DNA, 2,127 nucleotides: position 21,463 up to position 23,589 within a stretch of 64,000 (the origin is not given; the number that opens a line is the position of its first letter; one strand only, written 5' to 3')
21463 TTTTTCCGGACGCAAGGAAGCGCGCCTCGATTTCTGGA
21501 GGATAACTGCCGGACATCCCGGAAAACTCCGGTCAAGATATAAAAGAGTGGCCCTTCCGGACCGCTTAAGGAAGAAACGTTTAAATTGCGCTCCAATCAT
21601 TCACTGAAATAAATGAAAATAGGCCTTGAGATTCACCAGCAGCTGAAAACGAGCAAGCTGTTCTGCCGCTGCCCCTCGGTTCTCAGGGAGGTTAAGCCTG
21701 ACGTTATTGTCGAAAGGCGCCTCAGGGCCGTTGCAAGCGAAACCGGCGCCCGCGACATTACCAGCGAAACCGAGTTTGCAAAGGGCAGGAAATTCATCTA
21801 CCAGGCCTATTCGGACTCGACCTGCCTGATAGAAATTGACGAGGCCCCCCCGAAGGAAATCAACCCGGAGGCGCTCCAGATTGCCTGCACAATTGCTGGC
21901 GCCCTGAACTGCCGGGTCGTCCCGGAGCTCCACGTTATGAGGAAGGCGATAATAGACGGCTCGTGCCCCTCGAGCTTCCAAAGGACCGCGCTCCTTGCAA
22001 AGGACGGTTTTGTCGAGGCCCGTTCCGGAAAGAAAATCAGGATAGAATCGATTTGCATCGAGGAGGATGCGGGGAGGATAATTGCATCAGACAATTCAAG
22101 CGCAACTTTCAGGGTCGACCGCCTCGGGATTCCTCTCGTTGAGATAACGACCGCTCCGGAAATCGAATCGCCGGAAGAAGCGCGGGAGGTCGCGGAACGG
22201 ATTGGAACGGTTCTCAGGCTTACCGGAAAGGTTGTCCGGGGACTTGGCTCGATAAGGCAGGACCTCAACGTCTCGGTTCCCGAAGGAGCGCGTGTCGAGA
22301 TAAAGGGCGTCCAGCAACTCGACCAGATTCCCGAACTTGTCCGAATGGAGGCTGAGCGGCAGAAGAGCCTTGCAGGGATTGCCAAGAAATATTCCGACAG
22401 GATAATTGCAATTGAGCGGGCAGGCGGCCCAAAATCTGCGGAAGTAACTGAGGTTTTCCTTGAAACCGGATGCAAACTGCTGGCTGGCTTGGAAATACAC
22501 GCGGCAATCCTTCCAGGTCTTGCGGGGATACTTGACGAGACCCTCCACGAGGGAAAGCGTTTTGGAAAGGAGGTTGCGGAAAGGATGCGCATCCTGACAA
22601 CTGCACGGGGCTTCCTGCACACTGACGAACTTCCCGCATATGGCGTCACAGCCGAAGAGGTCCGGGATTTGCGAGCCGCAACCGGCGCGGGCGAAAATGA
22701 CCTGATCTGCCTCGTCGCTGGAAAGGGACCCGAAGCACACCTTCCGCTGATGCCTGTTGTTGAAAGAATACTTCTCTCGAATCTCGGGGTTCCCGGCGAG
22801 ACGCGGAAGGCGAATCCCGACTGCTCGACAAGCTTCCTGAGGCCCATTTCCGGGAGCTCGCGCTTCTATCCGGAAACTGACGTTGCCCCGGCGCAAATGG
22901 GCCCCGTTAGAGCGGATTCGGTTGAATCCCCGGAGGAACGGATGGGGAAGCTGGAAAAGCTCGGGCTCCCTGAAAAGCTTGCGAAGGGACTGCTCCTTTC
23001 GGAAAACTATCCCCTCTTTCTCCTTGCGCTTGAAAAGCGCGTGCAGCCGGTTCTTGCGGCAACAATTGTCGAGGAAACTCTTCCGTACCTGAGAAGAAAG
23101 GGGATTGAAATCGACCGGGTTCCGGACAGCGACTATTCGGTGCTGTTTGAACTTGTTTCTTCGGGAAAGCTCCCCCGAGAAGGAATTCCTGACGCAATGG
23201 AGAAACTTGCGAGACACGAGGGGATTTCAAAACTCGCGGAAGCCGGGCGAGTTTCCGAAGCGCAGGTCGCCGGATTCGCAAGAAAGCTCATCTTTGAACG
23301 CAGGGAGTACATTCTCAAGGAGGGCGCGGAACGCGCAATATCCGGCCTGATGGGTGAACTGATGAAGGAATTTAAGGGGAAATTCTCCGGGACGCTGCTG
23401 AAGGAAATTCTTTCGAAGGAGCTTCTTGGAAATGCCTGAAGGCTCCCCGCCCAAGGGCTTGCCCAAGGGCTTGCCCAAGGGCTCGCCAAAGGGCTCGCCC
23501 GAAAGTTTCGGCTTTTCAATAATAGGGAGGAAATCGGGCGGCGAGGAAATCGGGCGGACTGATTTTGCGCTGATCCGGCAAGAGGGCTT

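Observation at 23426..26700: Minimal Tad/Epd-like pilus locus with an unannotated 57-aa Flp-type pilin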

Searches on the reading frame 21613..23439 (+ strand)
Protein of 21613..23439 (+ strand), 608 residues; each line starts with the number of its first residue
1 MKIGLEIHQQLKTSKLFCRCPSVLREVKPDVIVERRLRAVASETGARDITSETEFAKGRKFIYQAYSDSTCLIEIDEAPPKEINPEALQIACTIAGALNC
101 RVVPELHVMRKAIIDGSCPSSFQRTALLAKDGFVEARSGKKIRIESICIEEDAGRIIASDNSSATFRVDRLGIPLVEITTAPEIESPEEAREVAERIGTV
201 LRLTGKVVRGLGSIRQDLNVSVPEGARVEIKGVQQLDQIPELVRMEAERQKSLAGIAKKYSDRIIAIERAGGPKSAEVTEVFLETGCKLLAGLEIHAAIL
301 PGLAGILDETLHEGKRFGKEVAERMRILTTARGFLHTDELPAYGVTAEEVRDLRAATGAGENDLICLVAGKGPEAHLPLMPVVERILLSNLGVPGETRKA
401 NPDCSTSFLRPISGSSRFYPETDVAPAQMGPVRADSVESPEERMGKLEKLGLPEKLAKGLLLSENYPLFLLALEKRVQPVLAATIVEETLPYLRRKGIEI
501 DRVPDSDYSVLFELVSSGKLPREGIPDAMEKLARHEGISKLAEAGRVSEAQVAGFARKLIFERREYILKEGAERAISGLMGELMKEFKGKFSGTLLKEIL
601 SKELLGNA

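Call 77: search_protein_families(library=pfam, proteins=[window:21613-23439:+], max_evalue=0.00001)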
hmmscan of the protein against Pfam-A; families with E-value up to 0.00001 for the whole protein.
window:21613-23439:+ (608 aa): 3 families
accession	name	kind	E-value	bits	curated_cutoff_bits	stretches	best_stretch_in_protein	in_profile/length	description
PF02934.20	GatB_N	-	4.6e-56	190.5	23.4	1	1-429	1-271/277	GatB/GatE catalytic domain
PF02637.23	GatB_Yqey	-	3.4e-11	43.7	27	1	477-604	12-148/148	GatB domain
PF02938.19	GAD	-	6.1e-10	39.7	23.4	1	292-371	8-87/95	GAD domain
